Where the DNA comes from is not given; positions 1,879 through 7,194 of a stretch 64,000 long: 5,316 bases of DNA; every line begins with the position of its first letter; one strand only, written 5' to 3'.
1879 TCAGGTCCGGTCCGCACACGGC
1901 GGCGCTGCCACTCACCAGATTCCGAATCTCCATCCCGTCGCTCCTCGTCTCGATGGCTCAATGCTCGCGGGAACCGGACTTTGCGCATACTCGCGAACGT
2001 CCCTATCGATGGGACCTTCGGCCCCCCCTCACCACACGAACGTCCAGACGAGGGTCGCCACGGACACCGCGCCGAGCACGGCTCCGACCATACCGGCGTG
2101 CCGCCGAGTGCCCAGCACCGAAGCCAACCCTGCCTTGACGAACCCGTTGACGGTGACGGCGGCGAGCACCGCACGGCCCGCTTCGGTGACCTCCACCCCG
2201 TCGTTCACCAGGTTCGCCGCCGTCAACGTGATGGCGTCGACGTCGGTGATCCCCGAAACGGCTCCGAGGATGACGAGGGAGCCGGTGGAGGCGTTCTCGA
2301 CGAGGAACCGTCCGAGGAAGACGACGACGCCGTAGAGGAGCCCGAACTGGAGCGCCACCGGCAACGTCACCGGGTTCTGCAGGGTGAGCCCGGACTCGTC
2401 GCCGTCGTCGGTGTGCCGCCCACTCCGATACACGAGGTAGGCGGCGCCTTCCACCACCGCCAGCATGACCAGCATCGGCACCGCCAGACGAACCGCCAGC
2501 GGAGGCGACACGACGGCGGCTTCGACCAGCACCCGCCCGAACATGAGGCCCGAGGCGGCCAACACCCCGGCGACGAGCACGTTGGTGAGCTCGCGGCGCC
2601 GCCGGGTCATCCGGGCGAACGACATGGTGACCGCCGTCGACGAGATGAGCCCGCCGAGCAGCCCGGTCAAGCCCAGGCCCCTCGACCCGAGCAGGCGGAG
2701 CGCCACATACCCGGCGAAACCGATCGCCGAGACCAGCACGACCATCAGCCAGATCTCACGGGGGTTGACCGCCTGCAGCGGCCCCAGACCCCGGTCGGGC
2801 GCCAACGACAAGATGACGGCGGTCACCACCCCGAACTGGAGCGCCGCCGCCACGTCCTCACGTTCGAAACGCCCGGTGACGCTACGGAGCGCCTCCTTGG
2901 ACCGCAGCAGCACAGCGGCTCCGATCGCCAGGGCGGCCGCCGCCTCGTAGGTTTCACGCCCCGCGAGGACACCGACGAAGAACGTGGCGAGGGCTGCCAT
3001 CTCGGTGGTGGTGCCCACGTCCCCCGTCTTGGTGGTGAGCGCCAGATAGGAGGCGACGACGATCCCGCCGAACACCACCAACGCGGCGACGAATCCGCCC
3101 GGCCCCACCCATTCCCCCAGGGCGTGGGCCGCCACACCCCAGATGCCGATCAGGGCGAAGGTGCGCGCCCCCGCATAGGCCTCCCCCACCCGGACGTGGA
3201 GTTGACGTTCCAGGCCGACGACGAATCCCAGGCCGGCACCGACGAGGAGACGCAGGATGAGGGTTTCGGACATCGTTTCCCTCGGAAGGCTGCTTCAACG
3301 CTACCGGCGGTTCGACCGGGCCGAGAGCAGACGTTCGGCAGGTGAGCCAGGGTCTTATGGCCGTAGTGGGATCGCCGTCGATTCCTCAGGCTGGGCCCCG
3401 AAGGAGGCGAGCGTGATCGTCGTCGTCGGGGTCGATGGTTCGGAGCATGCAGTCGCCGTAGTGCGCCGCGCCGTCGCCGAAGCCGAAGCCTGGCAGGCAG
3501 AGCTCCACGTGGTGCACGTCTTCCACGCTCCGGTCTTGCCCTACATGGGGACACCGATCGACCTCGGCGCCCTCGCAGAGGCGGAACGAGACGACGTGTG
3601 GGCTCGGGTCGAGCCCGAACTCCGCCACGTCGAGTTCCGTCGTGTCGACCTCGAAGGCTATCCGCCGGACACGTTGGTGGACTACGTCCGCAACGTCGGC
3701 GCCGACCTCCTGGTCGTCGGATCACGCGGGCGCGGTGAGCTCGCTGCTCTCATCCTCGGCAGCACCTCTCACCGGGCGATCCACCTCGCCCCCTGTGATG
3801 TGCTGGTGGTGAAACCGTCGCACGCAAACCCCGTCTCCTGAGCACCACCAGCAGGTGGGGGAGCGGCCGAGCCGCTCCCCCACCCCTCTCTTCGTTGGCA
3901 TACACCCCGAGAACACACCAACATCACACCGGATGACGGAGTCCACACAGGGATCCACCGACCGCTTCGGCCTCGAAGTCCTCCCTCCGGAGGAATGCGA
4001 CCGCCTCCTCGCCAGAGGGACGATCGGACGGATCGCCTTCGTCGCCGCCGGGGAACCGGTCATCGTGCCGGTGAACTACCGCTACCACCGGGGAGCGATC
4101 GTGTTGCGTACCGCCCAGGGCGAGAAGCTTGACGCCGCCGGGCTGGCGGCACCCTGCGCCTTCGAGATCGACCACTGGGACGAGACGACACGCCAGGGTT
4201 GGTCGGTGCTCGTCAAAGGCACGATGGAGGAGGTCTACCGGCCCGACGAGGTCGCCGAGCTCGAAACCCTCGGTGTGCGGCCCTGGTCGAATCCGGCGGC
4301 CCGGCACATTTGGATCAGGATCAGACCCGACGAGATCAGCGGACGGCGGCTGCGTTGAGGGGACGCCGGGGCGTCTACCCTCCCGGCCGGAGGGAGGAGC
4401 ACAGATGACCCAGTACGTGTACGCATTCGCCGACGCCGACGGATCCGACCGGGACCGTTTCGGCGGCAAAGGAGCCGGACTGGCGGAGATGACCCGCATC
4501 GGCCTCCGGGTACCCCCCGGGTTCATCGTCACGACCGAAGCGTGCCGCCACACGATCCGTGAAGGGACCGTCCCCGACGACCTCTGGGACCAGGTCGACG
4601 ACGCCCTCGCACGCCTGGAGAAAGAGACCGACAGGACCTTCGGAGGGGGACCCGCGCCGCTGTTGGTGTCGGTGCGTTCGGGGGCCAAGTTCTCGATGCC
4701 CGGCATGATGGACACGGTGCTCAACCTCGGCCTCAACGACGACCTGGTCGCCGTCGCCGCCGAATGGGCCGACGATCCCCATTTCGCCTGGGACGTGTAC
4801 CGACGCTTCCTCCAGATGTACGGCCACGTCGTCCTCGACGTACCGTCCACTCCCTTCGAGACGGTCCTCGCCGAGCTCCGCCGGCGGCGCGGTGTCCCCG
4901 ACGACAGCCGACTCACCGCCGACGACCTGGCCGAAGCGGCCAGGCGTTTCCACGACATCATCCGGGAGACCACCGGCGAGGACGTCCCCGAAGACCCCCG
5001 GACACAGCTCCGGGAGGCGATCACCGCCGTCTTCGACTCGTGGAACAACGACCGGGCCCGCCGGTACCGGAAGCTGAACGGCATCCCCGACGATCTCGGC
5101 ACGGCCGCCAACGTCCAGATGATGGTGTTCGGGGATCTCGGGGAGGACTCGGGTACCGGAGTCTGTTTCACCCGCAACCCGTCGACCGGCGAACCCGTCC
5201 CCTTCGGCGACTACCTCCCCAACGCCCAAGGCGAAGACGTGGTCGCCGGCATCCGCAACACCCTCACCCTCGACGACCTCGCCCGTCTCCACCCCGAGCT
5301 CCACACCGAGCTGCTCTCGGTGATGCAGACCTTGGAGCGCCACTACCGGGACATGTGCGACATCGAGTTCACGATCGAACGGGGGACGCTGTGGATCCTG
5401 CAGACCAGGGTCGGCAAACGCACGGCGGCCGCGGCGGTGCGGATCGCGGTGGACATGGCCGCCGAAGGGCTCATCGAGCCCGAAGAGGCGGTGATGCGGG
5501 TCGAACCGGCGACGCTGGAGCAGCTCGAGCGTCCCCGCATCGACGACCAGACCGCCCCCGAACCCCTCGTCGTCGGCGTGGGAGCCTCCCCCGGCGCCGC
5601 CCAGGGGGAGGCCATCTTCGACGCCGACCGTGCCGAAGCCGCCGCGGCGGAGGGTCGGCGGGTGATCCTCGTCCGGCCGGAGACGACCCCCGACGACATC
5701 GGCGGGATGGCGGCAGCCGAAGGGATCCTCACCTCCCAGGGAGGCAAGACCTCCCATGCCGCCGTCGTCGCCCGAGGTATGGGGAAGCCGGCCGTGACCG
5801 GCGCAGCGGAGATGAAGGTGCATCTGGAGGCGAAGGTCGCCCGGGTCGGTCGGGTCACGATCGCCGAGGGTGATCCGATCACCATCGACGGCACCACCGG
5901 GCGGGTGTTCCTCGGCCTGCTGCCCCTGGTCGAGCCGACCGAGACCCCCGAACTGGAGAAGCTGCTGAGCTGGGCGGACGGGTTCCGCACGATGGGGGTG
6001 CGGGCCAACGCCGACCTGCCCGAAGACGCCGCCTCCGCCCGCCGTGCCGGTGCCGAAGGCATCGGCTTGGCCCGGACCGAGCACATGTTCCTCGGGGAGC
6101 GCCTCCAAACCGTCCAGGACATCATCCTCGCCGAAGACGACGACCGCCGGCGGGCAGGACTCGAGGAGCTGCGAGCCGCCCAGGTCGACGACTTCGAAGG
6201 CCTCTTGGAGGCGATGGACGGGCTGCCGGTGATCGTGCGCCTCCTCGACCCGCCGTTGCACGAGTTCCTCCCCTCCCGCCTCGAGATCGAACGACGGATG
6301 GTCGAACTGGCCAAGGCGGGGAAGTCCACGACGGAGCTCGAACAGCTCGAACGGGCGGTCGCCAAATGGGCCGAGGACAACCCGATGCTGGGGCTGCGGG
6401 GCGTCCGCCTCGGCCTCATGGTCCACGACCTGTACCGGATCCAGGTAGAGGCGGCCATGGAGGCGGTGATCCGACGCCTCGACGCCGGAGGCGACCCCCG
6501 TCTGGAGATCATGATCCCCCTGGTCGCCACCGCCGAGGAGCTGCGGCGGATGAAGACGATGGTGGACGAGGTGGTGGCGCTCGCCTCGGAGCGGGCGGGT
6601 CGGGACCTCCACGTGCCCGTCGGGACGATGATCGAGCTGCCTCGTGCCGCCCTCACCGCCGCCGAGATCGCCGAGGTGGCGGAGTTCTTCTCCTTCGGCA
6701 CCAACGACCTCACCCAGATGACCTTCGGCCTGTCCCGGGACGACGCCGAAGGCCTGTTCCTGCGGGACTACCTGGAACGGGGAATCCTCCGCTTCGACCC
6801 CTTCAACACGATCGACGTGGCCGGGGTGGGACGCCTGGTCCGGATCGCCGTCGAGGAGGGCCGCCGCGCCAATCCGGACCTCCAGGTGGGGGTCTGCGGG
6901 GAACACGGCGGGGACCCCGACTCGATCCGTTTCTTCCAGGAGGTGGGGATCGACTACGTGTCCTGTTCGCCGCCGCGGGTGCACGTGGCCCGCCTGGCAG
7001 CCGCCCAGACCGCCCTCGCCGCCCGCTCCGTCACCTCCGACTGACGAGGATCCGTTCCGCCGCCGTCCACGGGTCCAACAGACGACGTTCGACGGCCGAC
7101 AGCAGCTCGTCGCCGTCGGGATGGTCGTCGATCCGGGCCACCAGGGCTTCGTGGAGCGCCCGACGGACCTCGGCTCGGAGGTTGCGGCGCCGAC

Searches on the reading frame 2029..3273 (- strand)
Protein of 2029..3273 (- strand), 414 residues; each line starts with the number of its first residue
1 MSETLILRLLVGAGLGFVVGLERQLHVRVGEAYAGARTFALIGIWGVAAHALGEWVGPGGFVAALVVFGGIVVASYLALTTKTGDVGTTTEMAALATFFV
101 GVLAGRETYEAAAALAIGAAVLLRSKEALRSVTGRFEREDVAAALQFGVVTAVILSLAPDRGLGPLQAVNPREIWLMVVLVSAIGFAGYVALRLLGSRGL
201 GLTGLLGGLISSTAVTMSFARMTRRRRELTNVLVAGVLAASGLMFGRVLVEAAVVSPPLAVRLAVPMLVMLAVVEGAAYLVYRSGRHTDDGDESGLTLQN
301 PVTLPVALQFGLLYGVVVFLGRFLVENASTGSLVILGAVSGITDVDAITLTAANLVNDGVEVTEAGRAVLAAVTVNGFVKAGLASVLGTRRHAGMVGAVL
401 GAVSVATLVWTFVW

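Call 50: search_protein_families(library=pfam, proteins=[window:2029-3273:-], max_evalue=0.00001)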
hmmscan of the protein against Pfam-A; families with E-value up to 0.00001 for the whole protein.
window:2029-3273:- (414 aa): 2 families
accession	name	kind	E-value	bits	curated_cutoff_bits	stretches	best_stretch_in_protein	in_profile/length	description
PF13194.11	DUF4010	-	1.5e-57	195.1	30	1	179-388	1-210/210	Domain of unknown function (DUF4010)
PF02308.21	MgtC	-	1.4e-12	48.5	31.4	1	9-130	1-119/121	MgtC family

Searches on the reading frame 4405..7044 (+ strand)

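Call 50: search_protein_families(library=pfam, proteins=[window:4405-7044:+], max_evalue=0.00001)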
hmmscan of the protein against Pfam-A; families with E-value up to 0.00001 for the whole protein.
window:4405-7044:+ (879 aa): 3 families
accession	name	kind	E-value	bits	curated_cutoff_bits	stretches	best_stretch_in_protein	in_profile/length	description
PF02896.24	PEP-utilizers_C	-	2.6e-77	260.3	22.8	1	517-869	7-291/293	PEP-utilising enzyme, PEP-binding domain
PF01326.24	PPDK_N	-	2.2e-49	169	27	3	48-285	69-216/328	Pyruvate phosphate dikinase, AMP/ATP-binding domain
PF00391.29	PEP-utilizers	-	3.4e-23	81.5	23.1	1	419-499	4-72/72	PEP-utilising enzyme, mobile domain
